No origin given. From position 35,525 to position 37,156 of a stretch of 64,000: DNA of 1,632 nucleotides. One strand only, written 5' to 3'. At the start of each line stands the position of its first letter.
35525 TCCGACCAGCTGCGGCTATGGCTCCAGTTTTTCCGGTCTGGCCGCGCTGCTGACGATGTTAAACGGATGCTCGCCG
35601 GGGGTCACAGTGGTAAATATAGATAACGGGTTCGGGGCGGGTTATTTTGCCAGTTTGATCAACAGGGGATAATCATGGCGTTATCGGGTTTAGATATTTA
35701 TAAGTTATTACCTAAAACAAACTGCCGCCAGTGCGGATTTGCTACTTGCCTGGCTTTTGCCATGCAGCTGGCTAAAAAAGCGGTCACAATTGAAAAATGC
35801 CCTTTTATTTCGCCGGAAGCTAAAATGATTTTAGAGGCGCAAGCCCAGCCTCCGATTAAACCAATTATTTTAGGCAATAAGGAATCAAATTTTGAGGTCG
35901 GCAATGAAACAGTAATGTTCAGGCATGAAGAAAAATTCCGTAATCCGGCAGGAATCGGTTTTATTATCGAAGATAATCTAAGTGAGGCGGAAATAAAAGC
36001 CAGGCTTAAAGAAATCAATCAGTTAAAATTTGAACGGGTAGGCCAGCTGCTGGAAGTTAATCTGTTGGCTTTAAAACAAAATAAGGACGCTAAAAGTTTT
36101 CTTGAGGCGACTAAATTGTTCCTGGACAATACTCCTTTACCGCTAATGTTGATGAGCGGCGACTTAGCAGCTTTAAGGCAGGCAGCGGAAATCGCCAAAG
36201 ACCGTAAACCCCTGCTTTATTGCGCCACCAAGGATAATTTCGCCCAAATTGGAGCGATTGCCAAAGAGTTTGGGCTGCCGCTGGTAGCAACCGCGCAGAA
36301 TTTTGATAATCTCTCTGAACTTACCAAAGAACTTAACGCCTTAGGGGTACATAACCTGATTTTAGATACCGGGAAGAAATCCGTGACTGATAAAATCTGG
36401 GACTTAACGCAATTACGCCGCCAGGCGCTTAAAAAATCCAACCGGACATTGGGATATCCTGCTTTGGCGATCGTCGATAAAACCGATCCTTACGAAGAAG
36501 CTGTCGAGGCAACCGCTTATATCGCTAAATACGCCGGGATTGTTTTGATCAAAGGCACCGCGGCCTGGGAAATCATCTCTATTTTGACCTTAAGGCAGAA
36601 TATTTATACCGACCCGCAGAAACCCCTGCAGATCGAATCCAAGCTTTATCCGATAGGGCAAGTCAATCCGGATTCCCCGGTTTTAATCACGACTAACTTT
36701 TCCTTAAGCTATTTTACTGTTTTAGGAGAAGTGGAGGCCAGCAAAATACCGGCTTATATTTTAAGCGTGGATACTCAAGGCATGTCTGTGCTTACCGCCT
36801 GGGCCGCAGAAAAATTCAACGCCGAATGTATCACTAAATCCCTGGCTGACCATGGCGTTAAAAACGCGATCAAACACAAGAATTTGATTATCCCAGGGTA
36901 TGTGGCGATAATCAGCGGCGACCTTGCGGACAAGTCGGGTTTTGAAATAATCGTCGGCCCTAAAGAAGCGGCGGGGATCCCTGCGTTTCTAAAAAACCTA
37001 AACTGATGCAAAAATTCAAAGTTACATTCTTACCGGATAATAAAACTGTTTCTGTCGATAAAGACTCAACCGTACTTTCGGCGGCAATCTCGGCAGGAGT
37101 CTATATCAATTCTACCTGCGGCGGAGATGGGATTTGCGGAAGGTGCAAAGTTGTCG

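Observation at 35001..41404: Orphan corrinoid Fe-S protein module (acsC-RACo-cooC-acsD-acsE) without CODH/ACS catalytic genes, preceded by larB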

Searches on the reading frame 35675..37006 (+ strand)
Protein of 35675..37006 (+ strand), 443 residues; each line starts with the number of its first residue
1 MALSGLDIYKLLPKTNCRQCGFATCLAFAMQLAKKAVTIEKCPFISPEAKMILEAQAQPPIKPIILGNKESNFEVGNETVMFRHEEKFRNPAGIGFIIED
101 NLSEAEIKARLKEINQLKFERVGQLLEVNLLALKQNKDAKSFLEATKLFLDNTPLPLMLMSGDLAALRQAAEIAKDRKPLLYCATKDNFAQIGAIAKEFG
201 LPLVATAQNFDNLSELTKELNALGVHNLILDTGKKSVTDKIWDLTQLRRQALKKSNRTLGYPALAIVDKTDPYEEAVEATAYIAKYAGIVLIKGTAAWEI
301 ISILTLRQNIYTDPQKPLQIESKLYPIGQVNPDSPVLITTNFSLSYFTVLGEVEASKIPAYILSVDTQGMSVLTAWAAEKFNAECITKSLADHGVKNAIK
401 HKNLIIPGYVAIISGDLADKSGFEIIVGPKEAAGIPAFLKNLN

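Call 4: search_protein_families(library=pfam, proteins=[window:35675-37006:+])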
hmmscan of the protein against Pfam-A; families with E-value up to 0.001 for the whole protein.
window:35675-37006:+ (443 aa): 2 families
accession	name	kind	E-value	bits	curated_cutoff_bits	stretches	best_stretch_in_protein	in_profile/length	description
PF03599.22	CdhD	-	1.6e-96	323.9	24.8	1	64-438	2-386/387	CO dehydrogenase/acetyl-CoA synthase delta subunit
PF04060.18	FeS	-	9.2e-14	51.3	23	1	12-44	1-33/33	Putative Fe-S cluster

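Call 5: search_protein_families(library=ncbifam, proteins=[window:35675-37006:+])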
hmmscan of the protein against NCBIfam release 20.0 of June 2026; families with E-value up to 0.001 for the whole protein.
window:35675-37006:+ (443 aa): 11 families
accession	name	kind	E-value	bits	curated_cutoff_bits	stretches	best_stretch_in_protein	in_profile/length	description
NF003195.0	PRK04165.1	equivalog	8.2e-167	555.6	306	1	1-441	1-445/450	acetyl-CoA decarbonylase/synthase complex subunit gamma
NF043039.1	HgcAB_like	equivalog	3.4e-19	69.7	285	1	317-441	13-137/350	HgcAB-like fusion protein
NF040863.1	HgcA_corrinoid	equivalog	1.4e-18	67.1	275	1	319-441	29-151/325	mercury methylation corrinoid protein HgcA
NF006446.0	PRK08764.1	equivalog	5.2e-07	29.6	220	1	8-44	12-48/139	Rnf electron transport complex subunit RnfB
TIGR01944.1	rnfB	subfamily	2.9e-06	27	68.7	1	8-43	40-74/190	RnfABCDGE type electron transport complex subunit B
NF005415.0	PRK06991.1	equivalog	2.1e-05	24.3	281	1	8-43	11-46/284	electron transport complex subunit RsxB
NF010683.0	PRK14083.1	equivalog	5.1e-05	21.9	455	1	106-255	327-466/604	HSP90 family protein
NF041836.1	rnfB_Methano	equivalog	5.2e-05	22.8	445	1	7-44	42-79/265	Rnf electron transport complex subunit RnfB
NF005505.0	PRK07118.1-4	equivalog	0.00019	21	378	1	7-44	42-79/265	Fe-S cluster domain-containing protein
NF003475.0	PRK05113.1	equivalog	0.00036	20.4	203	1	8-43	40-74/190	electron transport complex subunit RsxB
NF003376.0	PRK04452.1-2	subfamily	0.00093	18.1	280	0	61-223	14-194/313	acetyl-CoA decarbonylase/synthase complex subunit delta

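Call 7: find_encoding_contigs(protein=window:35675-37006:+, flank=10000, max_places=6)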
Protein window:35675-37006:+ (443 aa): no gene with exactly this product is on record in the collection.

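Call 8: find_homologous_proteins(query=window:35675-37006:+)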
Query window:35675-37006:+ (443 aa): 8000 proteins with E <= 0.001 among 8000 candidates; the best 120 are listed.
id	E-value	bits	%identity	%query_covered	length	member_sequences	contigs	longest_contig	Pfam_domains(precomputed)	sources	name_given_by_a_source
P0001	1.4e-288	974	100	100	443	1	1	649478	PF04060.19,PF03599.23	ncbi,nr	ncbi:MAG: acetyl-CoA decarbonylase/synthase complex subunit gamma [Candidatus Omnitrophica bacterium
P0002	1.4e-275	932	96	100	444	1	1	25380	PF04060.19,PF03599.23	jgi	-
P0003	1.4e-269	912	92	100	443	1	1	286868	PF04060.19,PF03599.23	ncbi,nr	ncbi:MAG: acetyl-CoA decarbonylase/synthase complex subunit gamma [Candidatus Omnitrophica bacterium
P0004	1.5e-265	898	91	100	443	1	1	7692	PF04060.19,PF03599.23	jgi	-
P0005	8.7e-265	896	91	100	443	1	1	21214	PF04060.19,PF03599.23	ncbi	-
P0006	1.4e-249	846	86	100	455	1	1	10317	PF04060.19,PF03599.23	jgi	-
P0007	5.9e-244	827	84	100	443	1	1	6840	PF04060.19,PF03599.23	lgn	-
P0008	9.8e-243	823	83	100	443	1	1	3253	PF04060.19,PF03599.23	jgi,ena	-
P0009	4.6e-242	821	83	100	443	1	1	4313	PF04060.19,PF03599.23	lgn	-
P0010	7.8e-242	820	82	100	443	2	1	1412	PF04060.19,PF03599.23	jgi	jgi:acetyl-CoA decarbonylase/synthase complex subunit gamma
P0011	2.2e-240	816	82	100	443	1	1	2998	PF04060.19,PF03599.23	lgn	-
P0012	2.5e-240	815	84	100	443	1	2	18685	PF04060.19,PF03599.23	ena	-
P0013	1.4e-239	813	82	100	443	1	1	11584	PF04060.19,PF03599.23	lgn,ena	-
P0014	5.8e-239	811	82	100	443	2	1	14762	PF04060.19,PF03599.23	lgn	-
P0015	1.5e-237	806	82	100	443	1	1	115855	PF04060.19,PF03599.23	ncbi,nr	ncbi:MAG: acetyl-CoA decarbonylase/synthase complex subunit gamma [Candidatus Omnitrophica bacterium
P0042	9.0e-228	774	80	100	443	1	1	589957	PF04060.19,PF03599.23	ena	-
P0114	1.4e-219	747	77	100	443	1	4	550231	PF04060.19,PF03599.23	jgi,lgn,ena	-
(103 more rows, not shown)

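Call 9: find_encoding_contigs(protein=P0001, flank=10000, max_places=4)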
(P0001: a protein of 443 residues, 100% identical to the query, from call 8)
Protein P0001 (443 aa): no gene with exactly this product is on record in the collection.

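Call 16: find_encoding_contigs(protein=P0003, flank=10000, max_places=2)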
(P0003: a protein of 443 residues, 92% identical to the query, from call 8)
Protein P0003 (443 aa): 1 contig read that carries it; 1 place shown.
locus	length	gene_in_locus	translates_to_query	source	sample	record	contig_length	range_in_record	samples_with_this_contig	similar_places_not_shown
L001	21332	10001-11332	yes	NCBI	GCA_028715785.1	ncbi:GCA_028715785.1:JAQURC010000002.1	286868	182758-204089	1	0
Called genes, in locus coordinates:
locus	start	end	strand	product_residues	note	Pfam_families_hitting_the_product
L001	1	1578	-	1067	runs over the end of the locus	-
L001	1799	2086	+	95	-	PF02686:GatC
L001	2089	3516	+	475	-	PF01425:Amidase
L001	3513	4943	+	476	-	PF02934:GatB_N, PF02637:GatB_Yqey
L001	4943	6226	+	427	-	PF22694:CtpB_N-like, PF00595:PDZ, PF13180:PDZ_2, PF17820:PDZ_6, PF03572:Peptidase_S41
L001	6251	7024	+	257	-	PF04748:Polysacc_deac_2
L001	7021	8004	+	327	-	PF00814:TsaD, PF22521:HypF_C_2 (weak)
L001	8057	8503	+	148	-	PF02308:MgtC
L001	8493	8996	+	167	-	PF04519:Bactofilin, PF12728:HTH_17 (weak)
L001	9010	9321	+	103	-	PF12728:HTH_17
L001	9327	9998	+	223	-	PF00731:AIRC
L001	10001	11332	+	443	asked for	PF04060:FeS, PF03599:CdhD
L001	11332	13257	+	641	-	PF00111:Fer2, PF13510:Fer2_4 (faint), PF17650:RACo_linker, PF17651:Raco_middle, PF14574:RACo_C_ter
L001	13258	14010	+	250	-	PF00142:Fer4_NifH (faint), PF01656:CbiA, PF02374:ArsA_ATPase (weak), PF10609:ParA (faint), PF13614:AAA_31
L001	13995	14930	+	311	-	PF03599:CdhD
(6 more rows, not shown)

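Call 17: find_encoding_contigs(protein=P0114, flank=10000, max_places=2)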
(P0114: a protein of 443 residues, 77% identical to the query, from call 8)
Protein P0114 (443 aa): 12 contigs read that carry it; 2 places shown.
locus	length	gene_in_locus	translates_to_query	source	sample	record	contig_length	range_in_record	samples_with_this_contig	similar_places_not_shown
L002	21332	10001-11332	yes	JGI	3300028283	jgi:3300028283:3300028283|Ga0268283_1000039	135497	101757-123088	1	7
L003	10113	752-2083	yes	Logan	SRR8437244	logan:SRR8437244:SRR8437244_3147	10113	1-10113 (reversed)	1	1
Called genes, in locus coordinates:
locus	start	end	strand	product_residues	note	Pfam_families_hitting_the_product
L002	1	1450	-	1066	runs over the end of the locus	-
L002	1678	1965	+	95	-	PF02686:GatC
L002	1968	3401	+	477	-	PF01425:Amidase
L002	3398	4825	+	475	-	PF02934:GatB_N, PF02637:GatB_Yqey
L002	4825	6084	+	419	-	PF22694:CtpB_N-like, PF00595:PDZ, PF13180:PDZ_2, PF17820:PDZ_6, PF03572:Peptidase_S41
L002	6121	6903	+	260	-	PF04748:Polysacc_deac_2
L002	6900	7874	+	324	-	PF00814:TsaD, PF22521:HypF_C_2 (weak)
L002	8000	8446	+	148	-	PF02308:MgtC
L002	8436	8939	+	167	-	PF04519:Bactofilin, PF12728:HTH_17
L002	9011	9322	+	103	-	PF12728:HTH_17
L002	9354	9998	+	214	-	PF00731:AIRC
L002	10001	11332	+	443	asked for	PF04060:FeS, PF03599:CdhD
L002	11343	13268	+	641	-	PF00111:Fer2, PF17650:RACo_linker, PF17651:Raco_middle, PF14574:RACo_C_ter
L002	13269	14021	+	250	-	PF01656:CbiA, PF02374:ArsA_ATPase (weak), PF06564:CBP_BcsQ (faint), PF10609:ParA (faint), PF13614:AAA_31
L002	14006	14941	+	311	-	PF03599:CdhD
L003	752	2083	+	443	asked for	PF04060:FeS, PF03599:CdhD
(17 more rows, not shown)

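Call 19: list_cluster_members(proteins=[P0001, P0003, P0015])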
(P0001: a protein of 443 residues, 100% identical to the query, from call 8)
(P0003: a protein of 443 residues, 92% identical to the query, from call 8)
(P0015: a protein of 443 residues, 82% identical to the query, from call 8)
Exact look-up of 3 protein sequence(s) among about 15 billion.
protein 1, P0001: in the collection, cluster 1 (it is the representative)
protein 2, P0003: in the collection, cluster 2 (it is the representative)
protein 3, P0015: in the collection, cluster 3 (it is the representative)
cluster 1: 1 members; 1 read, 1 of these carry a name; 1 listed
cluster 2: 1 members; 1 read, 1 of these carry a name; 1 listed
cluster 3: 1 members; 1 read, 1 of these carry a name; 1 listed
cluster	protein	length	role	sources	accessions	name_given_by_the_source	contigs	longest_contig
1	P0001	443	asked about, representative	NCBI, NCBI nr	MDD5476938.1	MAG: acetyl-CoA decarbonylase/synthase complex subunit gamma [Candidatus Omnitrophica ... | acetyl-CoA decarbonylase/synthase complex subunit gamma [Candidatus Omnitrophota ...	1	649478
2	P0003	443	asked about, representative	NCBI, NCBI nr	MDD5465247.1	MAG: acetyl-CoA decarbonylase/synthase complex subunit gamma [Candidatus Omnitrophica ... | acetyl-CoA decarbonylase/synthase complex subunit gamma [Candidatus Omnitrophota ...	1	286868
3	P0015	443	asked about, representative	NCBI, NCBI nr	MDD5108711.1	MAG: acetyl-CoA decarbonylase/synthase complex subunit gamma [Candidatus Omnitrophica ... | acetyl-CoA decarbonylase/synthase complex subunit gamma [Candidatus Omnitrophota ...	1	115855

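Call 45: find_encoding_contigs(protein=P0042, flank=10000, max_places=2)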
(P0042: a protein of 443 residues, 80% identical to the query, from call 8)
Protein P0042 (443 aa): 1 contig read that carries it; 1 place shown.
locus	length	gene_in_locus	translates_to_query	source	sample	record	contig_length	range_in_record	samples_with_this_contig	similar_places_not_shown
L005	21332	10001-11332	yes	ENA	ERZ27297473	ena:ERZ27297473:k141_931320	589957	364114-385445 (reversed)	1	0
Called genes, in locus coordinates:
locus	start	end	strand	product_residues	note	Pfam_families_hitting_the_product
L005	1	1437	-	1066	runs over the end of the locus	-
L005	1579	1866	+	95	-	PF02686:GatC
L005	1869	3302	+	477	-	PF01425:Amidase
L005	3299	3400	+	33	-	-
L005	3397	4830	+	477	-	PF02934:GatB_N, PF02637:GatB_Yqey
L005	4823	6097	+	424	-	PF22694:CtpB_N-like, PF00595:PDZ, PF13180:PDZ_2, PF17820:PDZ_6, PF03572:Peptidase_S41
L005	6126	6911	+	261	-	PF04748:Polysacc_deac_2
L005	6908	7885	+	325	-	PF02543:Carbam_trans_N (faint), PF00814:TsaD, PF22521:HypF_C_2 (weak)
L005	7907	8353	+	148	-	PF02308:MgtC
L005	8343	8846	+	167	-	PF04519:Bactofilin, PF12728:HTH_17 (weak)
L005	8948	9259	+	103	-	PF12728:HTH_17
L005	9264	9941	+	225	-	PF00731:AIRC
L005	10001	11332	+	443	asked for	PF04060:FeS, PF03599:CdhD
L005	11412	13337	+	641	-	PF00111:Fer2, PF17650:RACo_linker, PF17651:Raco_middle, PF14574:RACo_C_ter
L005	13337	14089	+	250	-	PF00142:Fer4_NifH (faint), PF01656:CbiA, PF02374:ArsA_ATPase (weak), PF10609:ParA (faint), PF13614:AAA_31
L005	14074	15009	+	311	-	PF03599:CdhD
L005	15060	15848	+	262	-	PF03599:CdhD (weak), PF00809:Pterin_bind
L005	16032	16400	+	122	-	PF00989:PAS, PF13188:PAS_8 (weak), PF13426:PAS_9 (weak)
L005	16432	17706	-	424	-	PF01943:Polysacc_synt, PF13440:Polysacc_synt_3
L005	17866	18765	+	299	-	PF01171:ATP_bind_3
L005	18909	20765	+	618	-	PF06480:FtsH_ext, PF06068:TIP49 (faint), PF00004:AAA, PF07728:AAA_5 (weak), PF17862:AAA_lid_3, PF01434:Peptidase_M41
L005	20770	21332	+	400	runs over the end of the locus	PF00809:Pterin_bind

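Call 52: find_related_loci(query=window:35675-37006:+, collection=metagenome_contigs, flank=10000)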
Query window:35675-37006:+ (443 aa) in metagenome_contigs; peptide patterns used: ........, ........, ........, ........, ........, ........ (x = any residue, [..] = any of these).
600 stretches matched a pattern (row limit reached: there are more); 589 encode a relative of the query (tblastn E <= 1e-3); the best 80 are kept; 80 distinct loci.
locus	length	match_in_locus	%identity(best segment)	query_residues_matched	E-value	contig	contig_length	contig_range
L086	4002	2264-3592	83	1-443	0e+0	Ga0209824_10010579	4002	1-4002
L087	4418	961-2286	80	1-442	0e+0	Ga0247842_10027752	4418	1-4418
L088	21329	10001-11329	80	1-443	0e+0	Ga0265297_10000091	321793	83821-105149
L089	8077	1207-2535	78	1-443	0e+0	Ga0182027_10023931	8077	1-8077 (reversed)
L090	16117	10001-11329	78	1-443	0e+0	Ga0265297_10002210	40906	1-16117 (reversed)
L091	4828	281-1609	78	1-443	0e+0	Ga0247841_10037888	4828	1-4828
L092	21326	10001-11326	78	1-442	0e+0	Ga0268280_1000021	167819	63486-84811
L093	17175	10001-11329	78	1-443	0e+0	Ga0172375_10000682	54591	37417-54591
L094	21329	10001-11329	75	1-443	0e+0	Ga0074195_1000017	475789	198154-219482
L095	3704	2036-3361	70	1-442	0e+0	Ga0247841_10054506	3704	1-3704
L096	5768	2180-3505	69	1-442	0e+0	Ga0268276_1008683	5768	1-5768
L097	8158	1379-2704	68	1-442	0e+0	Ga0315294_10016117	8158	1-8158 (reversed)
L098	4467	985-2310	68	1-442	0e+0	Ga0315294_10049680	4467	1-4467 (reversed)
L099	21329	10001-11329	74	1-443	0e+0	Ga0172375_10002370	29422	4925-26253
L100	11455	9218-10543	67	1-442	0e+0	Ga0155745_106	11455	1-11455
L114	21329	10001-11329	64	1-443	0e+0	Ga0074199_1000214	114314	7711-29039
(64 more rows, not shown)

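Call 56: search_protein_families(library=pfam, proteins=[L114:4194-5018:+, L114:5035-6297:+, L114:6346-6909:+, L114:6906-7922:+, L114:7909-8769:+, L114:8763-9380:+, L114:9395-9931:+, L114:15921-17102:+, L114:17099-17884:+, L114:17886-19160:+], max_evalue=0.00001)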
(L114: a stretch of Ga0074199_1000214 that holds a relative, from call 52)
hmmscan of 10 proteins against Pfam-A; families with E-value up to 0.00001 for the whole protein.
L114:4194-5018:+ (274 aa): 10 families
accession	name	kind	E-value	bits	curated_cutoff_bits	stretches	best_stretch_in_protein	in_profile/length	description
PF05175.20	MTS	-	1.2e-15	58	23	1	99-179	32-109/170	Methyltransferase small domain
PF13649.12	Methyltransf_25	-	3.9e-13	50.3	27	1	102-175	1-71/97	Methyltransferase domain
PF13847.12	Methyltransf_31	-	1.6e-12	47.8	27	1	100-186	5-82/145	Methyltransferase domain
PF06325.19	PrmA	-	8.7e-11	42.3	22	1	101-175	164-233/296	Ribosomal protein L11 methyltransferase (PrmA)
PF08241.18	Methyltransf_11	-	7.9e-10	39.7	21.2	1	103-175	1-67/95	Methyltransferase domain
PF17827.6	PrmC_N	-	1.3e-09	38.9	23.4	1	3-53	21-71/71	PrmC N-terminal domain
PF08242.18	Methyltransf_12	-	2e-09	38.5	30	1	103-175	1-72/98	Methyltransferase domain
PF07669.17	Eco57I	-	2.1e-07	31.6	25.3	1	141-235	53-139/171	Eco57I restriction-modification methylase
PF01170.24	UPF0020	-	2.8e-07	30.9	22.3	1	121-179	75-132/197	RMKL-like, methyltransferase domain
PF01209.24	Ubie_methyltran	-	3.3e-06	27.1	20.1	0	97-167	46-116/233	ubiE/COQ5 methyltransferase family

L114:5035-6297:+ (420 aa): 1 family
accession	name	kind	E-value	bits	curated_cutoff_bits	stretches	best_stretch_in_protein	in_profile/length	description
PF00275.25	EPSP_synthase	-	4e-106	355.7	22.8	1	7-408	2-417/417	EPSP synthase (3-phosphoshikimate 1-carboxyvinyltransferase)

L114:6346-6909:+ (187 aa): 2 families
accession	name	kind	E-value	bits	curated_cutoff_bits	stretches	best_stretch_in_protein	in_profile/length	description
PF00117.34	GATase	-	2.8e-59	200.4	22.8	1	4-185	2-187/190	Glutamine amidotransferase class-I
PF07722.19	Peptidase_C26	-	2.2e-09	37.9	20.5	1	69-170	102-219/219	Peptidase C26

L114:6906-7922:+ (338 aa): 2 families
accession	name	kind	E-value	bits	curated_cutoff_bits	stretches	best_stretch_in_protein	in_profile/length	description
PF00591.27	Glycos_transf_3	-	2.8e-90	302.8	27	1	74-324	3-253/253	Glycosyl transferase family, a/b domain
PF02885.22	Glycos_trans_3N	-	1.3e-14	54.2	26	1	3-64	1-62/63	Glycosyl transferase family, helical bundle domain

L114:7909-8769:+ (286 aa): 1 family
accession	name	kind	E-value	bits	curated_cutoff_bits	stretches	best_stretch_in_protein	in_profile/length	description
PF00218.27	IGPS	-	1.7e-75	253.9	27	2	7-183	1-178/254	Indole-3-glycerol phosphate synthase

L114:8763-9380:+ (205 aa): 1 family
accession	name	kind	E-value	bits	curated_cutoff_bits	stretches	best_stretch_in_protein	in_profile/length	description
PF00697.28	PRAI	-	2.3e-45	155.1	22.7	1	4-200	1-191/193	N-(5'phosphoribosyl)anthranilate (PRA) isomerase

L114:9395-9931:+ (178 aa): 2 families
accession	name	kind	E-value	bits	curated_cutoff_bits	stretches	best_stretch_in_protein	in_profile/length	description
PF01789.22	PsbP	-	1.2e-09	38.9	23.5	1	31-176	4-155/155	PsbP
PF18933.6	PsbP_2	-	1.1e-08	35.7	27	1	31-176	45-184/184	PsbP-like protein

L114:15921-17102:+ (393 aa): 1 family
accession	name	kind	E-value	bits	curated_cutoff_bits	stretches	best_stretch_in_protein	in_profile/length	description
PF00291.31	PALP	-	5.1e-46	157.8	35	1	52-376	3-293/295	Pyridoxal-phosphate dependent enzyme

L114:17099-17884:+ (261 aa): 1 family
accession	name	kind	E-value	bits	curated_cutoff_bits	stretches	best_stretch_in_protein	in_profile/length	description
PF00290.26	Trp_syntA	-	5.9e-93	311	27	1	8-259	1-254/259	Tryptophan synthase alpha chain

L114:17886-19160:+ (424 aa): 2 families
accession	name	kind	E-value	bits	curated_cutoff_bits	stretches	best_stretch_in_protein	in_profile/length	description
PF00675.25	Peptidase_M16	-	2.2e-40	138.4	22.3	1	14-162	1-149/149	Insulinase (Peptidase family M16)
PF05193.26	Peptidase_M16_C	-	3.6e-39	135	23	1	168-341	2-179/181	Peptidase M16 inactive domain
